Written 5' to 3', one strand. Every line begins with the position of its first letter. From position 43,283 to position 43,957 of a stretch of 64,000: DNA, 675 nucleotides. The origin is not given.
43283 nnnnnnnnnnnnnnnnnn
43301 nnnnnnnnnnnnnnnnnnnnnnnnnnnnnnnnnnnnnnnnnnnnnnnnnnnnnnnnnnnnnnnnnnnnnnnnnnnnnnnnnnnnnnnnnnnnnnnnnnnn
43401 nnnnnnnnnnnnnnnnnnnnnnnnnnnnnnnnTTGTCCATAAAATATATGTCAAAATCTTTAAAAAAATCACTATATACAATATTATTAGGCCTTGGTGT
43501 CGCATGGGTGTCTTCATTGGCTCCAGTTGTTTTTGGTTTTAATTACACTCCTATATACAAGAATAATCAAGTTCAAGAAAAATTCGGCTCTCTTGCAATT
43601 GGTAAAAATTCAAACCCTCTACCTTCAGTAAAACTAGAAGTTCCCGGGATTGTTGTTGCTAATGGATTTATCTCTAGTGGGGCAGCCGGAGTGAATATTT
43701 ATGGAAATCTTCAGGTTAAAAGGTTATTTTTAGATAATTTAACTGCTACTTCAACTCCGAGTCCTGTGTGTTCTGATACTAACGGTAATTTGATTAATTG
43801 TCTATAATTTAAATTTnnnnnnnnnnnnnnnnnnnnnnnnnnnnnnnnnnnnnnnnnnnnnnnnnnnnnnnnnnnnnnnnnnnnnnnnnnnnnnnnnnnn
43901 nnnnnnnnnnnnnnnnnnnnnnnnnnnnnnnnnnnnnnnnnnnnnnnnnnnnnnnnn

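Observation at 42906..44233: Triplet of paralogous small anchored fibre-like proteins immediately downstream of the giant surface protein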

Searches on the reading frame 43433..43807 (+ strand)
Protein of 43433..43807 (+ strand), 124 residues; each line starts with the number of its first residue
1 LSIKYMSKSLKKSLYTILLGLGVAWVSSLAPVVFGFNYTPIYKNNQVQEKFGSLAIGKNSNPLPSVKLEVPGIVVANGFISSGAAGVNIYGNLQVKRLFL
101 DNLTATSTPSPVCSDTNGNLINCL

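Call 4: search_protein_families(library=pfam, proteins=[window:43433-43807:+], max_evalue=1)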
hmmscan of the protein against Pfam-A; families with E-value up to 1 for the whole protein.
window:43433-43807:+ (124 aa): 0 families

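Call 5: search_protein_families(library=ncbifam, proteins=[window:43433-43807:+], max_evalue=1)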
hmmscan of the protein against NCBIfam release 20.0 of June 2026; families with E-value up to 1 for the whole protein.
window:43433-43807:+ (124 aa): 0 families

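Call 13: search_protein_families(library=phrogs, proteins=[window:43448-43807:+], max_evalue=1)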
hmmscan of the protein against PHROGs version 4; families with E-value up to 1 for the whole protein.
window:43448-43807:+ (119 aa): 0 families

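Call 40: find_related_loci(query=A4, collection=genome_contigs, flank=10000)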
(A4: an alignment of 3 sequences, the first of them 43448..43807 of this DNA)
Query A4 (119 aa) in genome_contigs; peptide patterns used: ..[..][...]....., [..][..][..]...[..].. (x = any residue, [..] = any of these).
87 stretches matched a pattern, but none encodes a relative of the query by tblastn (E <= 1e-3).

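Call 89: search_protein_families(library=padloc, proteins=[window:43448-43807:+], max_evalue=0.1)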
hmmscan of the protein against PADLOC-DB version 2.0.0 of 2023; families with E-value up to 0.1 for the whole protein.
window:43448-43807:+ (119 aa): 0 families
